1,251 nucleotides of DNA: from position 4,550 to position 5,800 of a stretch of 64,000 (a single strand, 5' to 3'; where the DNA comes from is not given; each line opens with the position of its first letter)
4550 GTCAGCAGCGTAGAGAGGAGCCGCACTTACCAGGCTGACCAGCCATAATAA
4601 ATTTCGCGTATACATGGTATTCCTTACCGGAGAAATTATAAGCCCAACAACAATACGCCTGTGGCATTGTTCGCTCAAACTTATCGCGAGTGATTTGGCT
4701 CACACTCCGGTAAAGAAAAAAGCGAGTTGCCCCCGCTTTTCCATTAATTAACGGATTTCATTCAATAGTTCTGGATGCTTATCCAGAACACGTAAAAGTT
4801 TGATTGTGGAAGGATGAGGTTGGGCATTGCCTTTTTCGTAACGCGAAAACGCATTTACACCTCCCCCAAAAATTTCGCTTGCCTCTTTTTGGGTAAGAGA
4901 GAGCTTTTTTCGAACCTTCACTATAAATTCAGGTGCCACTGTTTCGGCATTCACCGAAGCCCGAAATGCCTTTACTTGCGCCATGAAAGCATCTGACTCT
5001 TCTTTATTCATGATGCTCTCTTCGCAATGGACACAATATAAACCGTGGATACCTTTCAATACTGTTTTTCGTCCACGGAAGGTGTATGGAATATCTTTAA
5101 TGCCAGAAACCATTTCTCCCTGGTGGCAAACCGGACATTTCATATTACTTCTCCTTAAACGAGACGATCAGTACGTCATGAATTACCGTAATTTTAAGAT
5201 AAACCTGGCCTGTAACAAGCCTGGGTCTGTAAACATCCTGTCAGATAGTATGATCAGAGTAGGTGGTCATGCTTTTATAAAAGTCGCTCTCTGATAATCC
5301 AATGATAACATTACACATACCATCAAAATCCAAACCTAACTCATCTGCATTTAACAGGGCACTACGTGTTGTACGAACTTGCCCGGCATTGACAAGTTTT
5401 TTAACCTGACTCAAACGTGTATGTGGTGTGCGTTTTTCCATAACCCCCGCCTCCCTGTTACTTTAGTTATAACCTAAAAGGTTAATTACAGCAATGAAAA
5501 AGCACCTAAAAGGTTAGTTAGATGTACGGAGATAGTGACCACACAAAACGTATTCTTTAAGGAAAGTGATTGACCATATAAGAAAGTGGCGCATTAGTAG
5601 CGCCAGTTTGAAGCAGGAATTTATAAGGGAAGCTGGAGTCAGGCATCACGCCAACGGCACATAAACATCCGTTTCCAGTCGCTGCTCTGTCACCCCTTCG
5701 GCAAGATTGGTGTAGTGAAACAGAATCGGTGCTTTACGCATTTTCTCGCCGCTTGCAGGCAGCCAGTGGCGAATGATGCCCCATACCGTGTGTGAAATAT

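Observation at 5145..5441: MqsR toxin gene carries an in-frame TGA at codon 67 while the MqsA antitoxin is intact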

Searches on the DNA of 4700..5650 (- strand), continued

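Call 24: get_annotated_region(hit=H44, flank=20000)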
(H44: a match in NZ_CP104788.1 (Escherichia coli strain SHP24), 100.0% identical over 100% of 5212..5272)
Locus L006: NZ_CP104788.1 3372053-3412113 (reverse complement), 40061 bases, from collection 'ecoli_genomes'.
description: Escherichia coli strain SHP24 chromosome, complete genome
organism: Escherichia coli strain SHP24 (NCBI taxid 562)
replicon: chromosome; assembly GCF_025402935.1
host: -; source: swine faeces; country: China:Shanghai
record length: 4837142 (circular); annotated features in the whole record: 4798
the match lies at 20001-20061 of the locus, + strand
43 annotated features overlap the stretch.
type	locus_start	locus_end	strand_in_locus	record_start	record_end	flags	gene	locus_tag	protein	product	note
CDS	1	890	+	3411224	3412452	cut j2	-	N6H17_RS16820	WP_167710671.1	IS3-like element IS2 family transposase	programmed frameshift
CDS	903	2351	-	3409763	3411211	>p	-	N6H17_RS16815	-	fimbria/pilus outer membrane usher protein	incomplete; partial in the middle of a contig; missing C-terminus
CDS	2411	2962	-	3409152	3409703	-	ygiL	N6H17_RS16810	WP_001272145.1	fimbrial-like protein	-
CDS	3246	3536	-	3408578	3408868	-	ubiK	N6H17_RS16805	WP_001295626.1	ubiquinone biosynthesis accessory factor UbiK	-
riboswitch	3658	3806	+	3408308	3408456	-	-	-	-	riboswitch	FMN riboswitch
CDS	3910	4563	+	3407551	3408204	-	ribB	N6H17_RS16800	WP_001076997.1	3,4-dihydroxy-2-butanone-4-phosphate synthase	-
CDS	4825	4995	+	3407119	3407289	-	yqiD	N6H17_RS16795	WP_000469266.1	protein YqiD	-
CDS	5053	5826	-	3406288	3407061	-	zupT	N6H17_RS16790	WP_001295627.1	zinc transporter ZupT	-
CDS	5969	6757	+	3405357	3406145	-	ygiD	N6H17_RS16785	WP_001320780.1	4,5-DOPA-extradiol-dioxygenase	-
CDS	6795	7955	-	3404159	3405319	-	ygiC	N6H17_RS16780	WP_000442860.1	glutathionylspermidine synthase family protein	-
CDS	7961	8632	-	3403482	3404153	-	ygiB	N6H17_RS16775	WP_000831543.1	DUF1190 family protein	-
CDS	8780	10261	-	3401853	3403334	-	tolC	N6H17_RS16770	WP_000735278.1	outer membrane channel protein TolC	-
CDS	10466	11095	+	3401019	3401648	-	nudF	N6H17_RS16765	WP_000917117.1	ADP-ribose diphosphatase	-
CDS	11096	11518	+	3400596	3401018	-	yqiB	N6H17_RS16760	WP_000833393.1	DUF1249 family protein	-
CDS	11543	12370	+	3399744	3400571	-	cpdA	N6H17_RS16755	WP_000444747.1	3',5'-cyclic-AMP phosphodiesterase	-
CDS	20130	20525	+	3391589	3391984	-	mqsA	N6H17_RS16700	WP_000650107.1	type II toxin-antitoxin system antitoxin MqsA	-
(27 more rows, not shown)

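Call 25: get_annotated_region(hit=H45, flank=20000)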
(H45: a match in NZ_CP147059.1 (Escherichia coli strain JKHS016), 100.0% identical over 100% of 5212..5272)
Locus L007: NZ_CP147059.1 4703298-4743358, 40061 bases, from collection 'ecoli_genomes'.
description: Escherichia coli strain JKHS016 chromosome, complete genome
organism: Escherichia coli strain JKHS016 (NCBI taxid 562)
replicon: chromosome; assembly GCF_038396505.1
host: -; source: hospital wastewater; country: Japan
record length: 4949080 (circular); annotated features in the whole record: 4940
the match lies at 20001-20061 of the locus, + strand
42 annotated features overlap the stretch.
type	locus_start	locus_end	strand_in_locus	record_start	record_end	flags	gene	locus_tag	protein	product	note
CDS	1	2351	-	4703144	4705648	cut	-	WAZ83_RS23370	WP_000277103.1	fimbria/pilus outer membrane usher protein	-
CDS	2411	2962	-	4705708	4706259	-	ygiL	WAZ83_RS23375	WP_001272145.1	fimbrial-like protein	-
CDS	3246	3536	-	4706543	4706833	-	ubiK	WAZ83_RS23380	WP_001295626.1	ubiquinone biosynthesis accessory factor UbiK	-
riboswitch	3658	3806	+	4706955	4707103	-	-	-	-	riboswitch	FMN riboswitch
CDS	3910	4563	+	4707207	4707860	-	ribB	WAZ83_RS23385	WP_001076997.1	3,4-dihydroxy-2-butanone-4-phosphate synthase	-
CDS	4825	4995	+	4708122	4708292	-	yqiD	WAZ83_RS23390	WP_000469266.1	protein YqiD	-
CDS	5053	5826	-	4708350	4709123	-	zupT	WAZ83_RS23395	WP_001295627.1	zinc transporter ZupT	-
CDS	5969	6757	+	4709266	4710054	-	ygiD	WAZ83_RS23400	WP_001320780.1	4,5-DOPA dioxygenase extradiol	-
CDS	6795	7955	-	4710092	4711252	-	ygiC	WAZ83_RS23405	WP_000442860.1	glutathionylspermidine synthase family protein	-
CDS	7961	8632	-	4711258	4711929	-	ygiB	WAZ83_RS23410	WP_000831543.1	DUF1190 family protein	-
CDS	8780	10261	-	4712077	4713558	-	tolC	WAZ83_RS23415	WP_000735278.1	outer membrane channel protein TolC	-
CDS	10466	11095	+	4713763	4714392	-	nudF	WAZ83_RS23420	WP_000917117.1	ADP-ribose diphosphatase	-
CDS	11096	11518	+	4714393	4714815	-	yqiB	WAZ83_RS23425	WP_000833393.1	DUF1249 family protein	-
CDS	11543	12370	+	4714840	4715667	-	cpdA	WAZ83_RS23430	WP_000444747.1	3',5'-cyclic-AMP phosphodiesterase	-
CDS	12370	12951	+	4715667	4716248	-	yqiA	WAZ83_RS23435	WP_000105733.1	esterase YqiA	-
CDS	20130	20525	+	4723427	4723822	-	mqsA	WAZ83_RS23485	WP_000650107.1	type II toxin-antitoxin system antitoxin MqsA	-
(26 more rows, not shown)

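Call 26: get_annotated_region(hit=H46, flank=20000)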
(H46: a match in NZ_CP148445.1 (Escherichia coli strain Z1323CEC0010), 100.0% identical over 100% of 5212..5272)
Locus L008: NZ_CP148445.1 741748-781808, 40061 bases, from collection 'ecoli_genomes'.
description: Escherichia coli strain Z1323CEC0010 chromosome, complete genome
organism: Escherichia coli strain Z1323CEC0010 (NCBI taxid 562)
replicon: chromosome; assembly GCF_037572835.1
host: Chicken; source: -; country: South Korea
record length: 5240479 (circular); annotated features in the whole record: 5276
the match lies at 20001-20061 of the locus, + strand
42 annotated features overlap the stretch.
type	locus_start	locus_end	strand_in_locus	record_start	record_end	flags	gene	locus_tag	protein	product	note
CDS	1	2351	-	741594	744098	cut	-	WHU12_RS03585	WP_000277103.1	fimbria/pilus outer membrane usher protein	-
CDS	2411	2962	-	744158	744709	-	ygiL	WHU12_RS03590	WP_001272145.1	fimbrial-like protein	-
CDS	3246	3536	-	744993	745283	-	ubiK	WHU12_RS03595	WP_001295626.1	ubiquinone biosynthesis accessory factor UbiK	-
riboswitch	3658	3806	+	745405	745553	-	-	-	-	riboswitch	FMN riboswitch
CDS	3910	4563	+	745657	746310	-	ribB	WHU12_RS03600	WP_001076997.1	3,4-dihydroxy-2-butanone-4-phosphate synthase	-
CDS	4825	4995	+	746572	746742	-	yqiD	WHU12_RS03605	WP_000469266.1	protein YqiD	-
CDS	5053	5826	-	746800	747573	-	zupT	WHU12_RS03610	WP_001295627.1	zinc transporter ZupT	-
CDS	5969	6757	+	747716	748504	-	ygiD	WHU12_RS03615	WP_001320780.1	4,5-DOPA dioxygenase extradiol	-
CDS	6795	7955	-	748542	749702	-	ygiC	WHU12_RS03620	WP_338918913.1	glutathionylspermidine synthase family protein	-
CDS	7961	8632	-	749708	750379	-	ygiB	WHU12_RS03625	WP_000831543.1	DUF1190 family protein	-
CDS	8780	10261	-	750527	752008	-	tolC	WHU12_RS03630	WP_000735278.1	outer membrane channel protein TolC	-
CDS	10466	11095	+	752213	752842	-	nudF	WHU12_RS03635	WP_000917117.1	ADP-ribose diphosphatase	-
CDS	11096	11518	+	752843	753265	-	yqiB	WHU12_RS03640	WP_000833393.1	DUF1249 family protein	-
CDS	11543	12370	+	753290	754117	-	cpdA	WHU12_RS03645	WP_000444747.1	3',5'-cyclic-AMP phosphodiesterase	-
CDS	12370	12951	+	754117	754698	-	yqiA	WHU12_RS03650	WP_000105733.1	esterase YqiA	-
CDS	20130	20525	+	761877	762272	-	mqsA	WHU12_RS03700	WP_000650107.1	type II toxin-antitoxin system antitoxin MqsA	-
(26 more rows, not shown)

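Call 27: get_annotated_region(hit=H47, flank=20000)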
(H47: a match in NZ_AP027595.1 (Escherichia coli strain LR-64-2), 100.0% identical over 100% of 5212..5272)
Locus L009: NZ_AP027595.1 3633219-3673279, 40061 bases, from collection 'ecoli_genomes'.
description: Escherichia coli strain LR-64-2 chromosome, complete genome
organism: Escherichia coli strain LR-64-2 (NCBI taxid 562)
replicon: chromosome; assembly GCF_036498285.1
host: Homo sapiens; source: feces; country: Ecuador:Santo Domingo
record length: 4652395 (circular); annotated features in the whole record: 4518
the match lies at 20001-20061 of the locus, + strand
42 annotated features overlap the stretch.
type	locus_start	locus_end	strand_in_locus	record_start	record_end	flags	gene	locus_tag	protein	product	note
CDS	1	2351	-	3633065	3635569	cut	-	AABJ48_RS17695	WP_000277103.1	fimbria/pilus outer membrane usher protein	-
CDS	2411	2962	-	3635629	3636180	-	ygiL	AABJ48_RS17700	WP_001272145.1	fimbrial-like protein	-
CDS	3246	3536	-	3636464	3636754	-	ubiK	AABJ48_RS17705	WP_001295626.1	ubiquinone biosynthesis accessory factor UbiK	-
riboswitch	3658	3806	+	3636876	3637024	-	-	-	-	riboswitch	FMN riboswitch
CDS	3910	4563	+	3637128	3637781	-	ribB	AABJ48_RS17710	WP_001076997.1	3,4-dihydroxy-2-butanone-4-phosphate synthase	-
CDS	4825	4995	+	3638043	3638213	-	yqiD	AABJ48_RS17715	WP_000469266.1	protein YqiD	-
CDS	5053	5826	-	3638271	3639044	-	zupT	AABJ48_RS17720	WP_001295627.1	zinc transporter ZupT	-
CDS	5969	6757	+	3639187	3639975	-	ygiD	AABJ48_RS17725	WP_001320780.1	4,5-DOPA dioxygenase extradiol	-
CDS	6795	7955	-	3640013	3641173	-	ygiC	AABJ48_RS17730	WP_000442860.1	glutathionylspermidine synthase family protein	-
CDS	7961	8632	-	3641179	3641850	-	ygiB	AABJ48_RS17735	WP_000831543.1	DUF1190 family protein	-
CDS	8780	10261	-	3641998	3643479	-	tolC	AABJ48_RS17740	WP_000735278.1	outer membrane channel protein TolC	-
CDS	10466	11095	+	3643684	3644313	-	nudF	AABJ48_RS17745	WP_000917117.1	ADP-ribose diphosphatase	-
CDS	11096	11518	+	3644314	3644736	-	yqiB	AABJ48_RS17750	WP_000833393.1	DUF1249 family protein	-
CDS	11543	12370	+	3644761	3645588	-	cpdA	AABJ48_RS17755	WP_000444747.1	3',5'-cyclic-AMP phosphodiesterase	-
CDS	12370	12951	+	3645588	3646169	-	yqiA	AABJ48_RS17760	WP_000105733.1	esterase YqiA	-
CDS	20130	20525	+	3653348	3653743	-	mqsA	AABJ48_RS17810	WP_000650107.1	type II toxin-antitoxin system antitoxin MqsA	-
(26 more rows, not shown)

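Call 29: get_annotated_region(hit=H11, flank=200)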
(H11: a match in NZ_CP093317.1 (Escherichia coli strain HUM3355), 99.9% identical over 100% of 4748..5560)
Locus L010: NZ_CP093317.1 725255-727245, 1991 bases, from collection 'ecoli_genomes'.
description: Escherichia coli strain HUM3355 chromosome, complete genome
organism: Escherichia coli strain HUM3355 (NCBI taxid 562)
replicon: chromosome; assembly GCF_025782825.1
host: Homo sapiens; source: faecal sample; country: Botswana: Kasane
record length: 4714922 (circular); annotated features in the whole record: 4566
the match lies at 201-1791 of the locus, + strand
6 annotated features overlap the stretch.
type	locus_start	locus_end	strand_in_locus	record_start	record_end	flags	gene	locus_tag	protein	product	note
CDS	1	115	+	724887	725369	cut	ygiV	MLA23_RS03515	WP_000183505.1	AraC family transcriptional regulator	-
CDS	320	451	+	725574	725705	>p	mqsR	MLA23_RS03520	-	type II toxin-antitoxin system toxin MqsR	incomplete; partial in the middle of a contig; missing C-terminus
CDS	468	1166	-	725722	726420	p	-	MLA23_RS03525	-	IS1-like element IS1A family transposase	frameshifted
CDS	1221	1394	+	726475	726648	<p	mqsR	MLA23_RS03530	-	type II toxin-antitoxin system toxin MqsR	incomplete; partial in the middle of a contig; missing N-terminus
CDS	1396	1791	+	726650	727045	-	mqsA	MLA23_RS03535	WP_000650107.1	type II toxin-antitoxin system antitoxin MqsA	-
CDS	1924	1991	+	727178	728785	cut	ygiS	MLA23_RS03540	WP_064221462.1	ABC transporter substrate-binding protein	-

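Call 30: get_annotated_region(hit=H12, flank=200)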
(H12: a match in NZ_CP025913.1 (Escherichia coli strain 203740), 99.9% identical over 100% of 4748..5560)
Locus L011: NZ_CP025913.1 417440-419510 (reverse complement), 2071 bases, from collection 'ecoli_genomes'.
description: Escherichia coli strain 203740 chromosome, complete genome
organism: Escherichia coli strain 203740 (NCBI taxid 562)
replicon: chromosome; assembly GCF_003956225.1
host: Homo sapiens; source: stool; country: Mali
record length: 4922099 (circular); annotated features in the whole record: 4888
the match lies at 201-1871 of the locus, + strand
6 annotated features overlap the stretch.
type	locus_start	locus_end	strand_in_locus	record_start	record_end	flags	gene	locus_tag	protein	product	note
CDS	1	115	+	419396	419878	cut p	ygiV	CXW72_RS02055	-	AraC family transcriptional regulator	internal stop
CDS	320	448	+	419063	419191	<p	mqsR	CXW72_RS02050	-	type II toxin-antitoxin system toxin MqsR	incomplete; partial in the middle of a contig; missing C-terminus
CDS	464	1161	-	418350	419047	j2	-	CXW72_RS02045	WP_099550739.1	IS1 family transposase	programmed frameshift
CDS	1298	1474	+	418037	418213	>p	mqsR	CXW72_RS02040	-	type II toxin-antitoxin system toxin MqsR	incomplete; partial in the middle of a contig; missing N-terminus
CDS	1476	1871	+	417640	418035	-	mqsA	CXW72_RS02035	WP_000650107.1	type II toxin-antitoxin system antitoxin MqsA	-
CDS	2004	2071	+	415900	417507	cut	ygiS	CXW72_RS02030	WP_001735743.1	ABC transporter substrate-binding protein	-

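Call 31: get_annotated_region(hit=H19, flank=200)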
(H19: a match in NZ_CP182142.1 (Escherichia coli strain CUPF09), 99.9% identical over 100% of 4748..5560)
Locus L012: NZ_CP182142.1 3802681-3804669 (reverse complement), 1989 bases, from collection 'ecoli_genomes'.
description: Escherichia coli strain CUPF09 chromosome, complete genome
organism: Escherichia coli strain CUPF09 (NCBI taxid 562)
replicon: chromosome; assembly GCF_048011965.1
host: -; source: Pig Feces, Farm; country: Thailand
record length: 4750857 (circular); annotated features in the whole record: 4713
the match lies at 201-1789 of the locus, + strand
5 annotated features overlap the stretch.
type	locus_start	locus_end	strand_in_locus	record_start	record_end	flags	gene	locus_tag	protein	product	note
CDS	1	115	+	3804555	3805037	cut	ygiV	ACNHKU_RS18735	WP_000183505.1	AraC family transcriptional regulator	-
CDS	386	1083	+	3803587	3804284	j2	-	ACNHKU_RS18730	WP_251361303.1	IS1 family transposase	programmed frameshift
CDS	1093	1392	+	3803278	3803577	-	mqsR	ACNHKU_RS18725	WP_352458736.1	type II toxin-antitoxin system toxin MqsR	-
CDS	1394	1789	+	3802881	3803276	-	mqsA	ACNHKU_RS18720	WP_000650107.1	type II toxin-antitoxin system antitoxin MqsA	-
CDS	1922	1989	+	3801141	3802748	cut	ygiS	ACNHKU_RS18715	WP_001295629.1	ABC transporter substrate-binding protein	-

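Call 51: search_rna_families(source=window, start=4700, end=5650, threshold=evalue, max_evalue=10)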
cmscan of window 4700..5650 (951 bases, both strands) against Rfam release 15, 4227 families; matches with E-value up to 10: 1.
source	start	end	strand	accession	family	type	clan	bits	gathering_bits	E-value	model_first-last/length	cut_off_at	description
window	5249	5319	-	RF01167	sn2429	Gene; snRNA; snoRNA; CD-box;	-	16.1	50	4.7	1-77/77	no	Small nucleolar RNA sn2429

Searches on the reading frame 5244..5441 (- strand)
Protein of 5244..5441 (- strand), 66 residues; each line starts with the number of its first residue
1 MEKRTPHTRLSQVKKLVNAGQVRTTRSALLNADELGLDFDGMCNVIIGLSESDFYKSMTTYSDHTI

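Call 10: list_cluster_members(proteins=[window:5244-5441:-, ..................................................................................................])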
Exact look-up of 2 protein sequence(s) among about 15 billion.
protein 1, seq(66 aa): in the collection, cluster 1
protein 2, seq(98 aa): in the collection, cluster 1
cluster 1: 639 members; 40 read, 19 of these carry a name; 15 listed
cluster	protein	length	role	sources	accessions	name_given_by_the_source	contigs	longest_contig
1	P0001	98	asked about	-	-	type II toxin-antitoxin system toxin MqsR [Escherichia coli] | motility quorum-sensing regulator/GCU-specific mRNA interferase toxin | mRNA interferase toxin MqsR n=18 Tax=Enterobacteriaceae TaxID=543 RepID=MQSR_ECOLI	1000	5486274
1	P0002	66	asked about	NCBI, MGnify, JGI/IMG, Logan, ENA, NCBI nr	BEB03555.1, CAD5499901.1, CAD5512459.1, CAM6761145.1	type II toxin-antitoxin system toxin MqsR [Escherichia coli] | mRNA interferase MqsR [Escherichia coli KTE161]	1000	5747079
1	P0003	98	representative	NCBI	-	-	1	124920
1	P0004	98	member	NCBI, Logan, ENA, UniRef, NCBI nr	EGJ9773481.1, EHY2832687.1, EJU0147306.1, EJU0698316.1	type II toxin-antitoxin system toxin MqsR [Escherichia coli] | type II toxin-antitoxin system toxin MqsR n=1 Tax=Escherichia coli TaxID=562 ...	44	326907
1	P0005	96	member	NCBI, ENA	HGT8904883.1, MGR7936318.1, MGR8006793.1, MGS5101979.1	type II toxin-antitoxin system toxin MqsR, partial [Escherichia coli]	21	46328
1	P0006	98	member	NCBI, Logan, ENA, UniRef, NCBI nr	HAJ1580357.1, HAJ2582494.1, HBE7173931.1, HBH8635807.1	type II toxin-antitoxin system toxin MqsR [Escherichia coli] | type II toxin-antitoxin system toxin MqsR n=1 Tax=Escherichia coli TaxID=562 ...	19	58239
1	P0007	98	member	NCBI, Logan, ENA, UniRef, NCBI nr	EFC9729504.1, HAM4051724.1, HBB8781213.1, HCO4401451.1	type II toxin-antitoxin system toxin MqsR [Escherichia coli] | type II toxin-antitoxin system toxin MqsR n=1 Tax=Escherichia coli TaxID=562 ...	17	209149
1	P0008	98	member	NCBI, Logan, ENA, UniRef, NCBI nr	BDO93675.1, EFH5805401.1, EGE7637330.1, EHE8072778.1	type II toxin-antitoxin system toxin MqsR [Escherichia coli] | type II toxin-antitoxin system toxin MqsR n=1 Tax=Escherichia coli TaxID=562 ...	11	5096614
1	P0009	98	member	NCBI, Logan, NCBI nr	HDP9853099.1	TPA: type II toxin-antitoxin system toxin MqsR [Escherichia coli] | type II toxin-antitoxin system toxin MqsR [Escherichia coli]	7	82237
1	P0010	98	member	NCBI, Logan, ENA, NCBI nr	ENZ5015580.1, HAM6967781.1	TPA: type II toxin-antitoxin system toxin MqsR [Escherichia coli] | type II toxin-antitoxin system toxin MqsR [Escherichia coli]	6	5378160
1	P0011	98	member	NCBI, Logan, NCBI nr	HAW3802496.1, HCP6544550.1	TPA: type II toxin-antitoxin system toxin MqsR [Escherichia coli] | type II toxin-antitoxin system toxin MqsR [Escherichia coli]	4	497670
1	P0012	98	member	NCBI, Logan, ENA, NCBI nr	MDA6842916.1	type II toxin-antitoxin system toxin MqsR [Escherichia coli]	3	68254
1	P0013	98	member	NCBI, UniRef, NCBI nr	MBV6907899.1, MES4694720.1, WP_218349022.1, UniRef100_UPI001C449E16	type II toxin-antitoxin system toxin MqsR [Escherichia coli] | type II toxin-antitoxin system toxin MqsR n=1 Tax=Escherichia coli TaxID=562 ...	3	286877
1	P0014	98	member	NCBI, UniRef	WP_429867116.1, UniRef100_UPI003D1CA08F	type II toxin-antitoxin system toxin MqsR [Escherichia coli] | type II toxin-antitoxin system toxin MqsR n=1 Tax=Escherichia coli TaxID=562 ...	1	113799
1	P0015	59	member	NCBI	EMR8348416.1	type II toxin-antitoxin system toxin MqsR, partial [Escherichia coli]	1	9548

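Call 50: search_protein_families(proteins=[window:5244-5441:-], library=ncbifam)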
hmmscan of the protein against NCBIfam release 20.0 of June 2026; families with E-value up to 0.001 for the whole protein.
seq(66 aa): 0 families

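Call 56: profile_search(protein=window:5244-5441:-)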
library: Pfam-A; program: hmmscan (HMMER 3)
A. the first sequence (66 residues): domains with independent E <= 10: 1; with E <= 0.001: 1
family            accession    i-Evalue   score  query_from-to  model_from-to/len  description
MqsR_toxin        PF15723.11    1.2e-18    67.7       5-66          1-63/95  Motility quorum-sensing regulator, toxin of MqsA

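Call 63: find_encoding_contigs(protein=window:5244-5441:-, flank=1200, max_places=10)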
Protein seq(66 aa) (66 aa): 24 contigs read that carry it; 4 places shown.
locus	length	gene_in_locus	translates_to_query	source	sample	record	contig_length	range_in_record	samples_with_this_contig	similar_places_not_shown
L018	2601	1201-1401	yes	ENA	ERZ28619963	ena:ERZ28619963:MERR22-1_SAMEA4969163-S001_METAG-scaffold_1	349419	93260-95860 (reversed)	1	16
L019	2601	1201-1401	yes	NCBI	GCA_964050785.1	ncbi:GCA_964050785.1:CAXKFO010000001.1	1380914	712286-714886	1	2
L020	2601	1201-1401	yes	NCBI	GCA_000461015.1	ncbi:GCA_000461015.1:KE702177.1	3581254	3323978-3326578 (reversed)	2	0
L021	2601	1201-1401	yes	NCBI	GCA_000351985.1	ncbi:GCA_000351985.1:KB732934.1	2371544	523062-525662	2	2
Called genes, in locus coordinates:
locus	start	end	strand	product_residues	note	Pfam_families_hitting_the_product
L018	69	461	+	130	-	PF04076:BOF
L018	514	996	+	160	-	PF06445:GyrI-like, PF14526:Cass2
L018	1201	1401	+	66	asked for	PF15723:MqsR_toxin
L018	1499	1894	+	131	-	PF15731:MqsA_antitoxin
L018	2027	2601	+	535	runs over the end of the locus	PF00496:SBP_bac_5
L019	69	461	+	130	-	PF04076:BOF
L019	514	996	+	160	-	PF06445:GyrI-like, PF14526:Cass2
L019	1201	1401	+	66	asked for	PF15723:MqsR_toxin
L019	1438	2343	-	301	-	PF13276:HTH_21, PF00665:rve, PF13683:rve_3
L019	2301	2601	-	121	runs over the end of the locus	PF01527:HTH_Tnp_1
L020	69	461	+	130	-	PF04076:BOF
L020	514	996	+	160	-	PF06445:GyrI-like, PF14526:Cass2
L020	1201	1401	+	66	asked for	PF15723:MqsR_toxin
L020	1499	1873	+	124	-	PF15731:MqsA_antitoxin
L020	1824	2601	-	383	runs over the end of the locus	PF13384:HTH_23 (faint), PF13936:HTH_38, PF00665:rve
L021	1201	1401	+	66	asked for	PF15723:MqsR_toxin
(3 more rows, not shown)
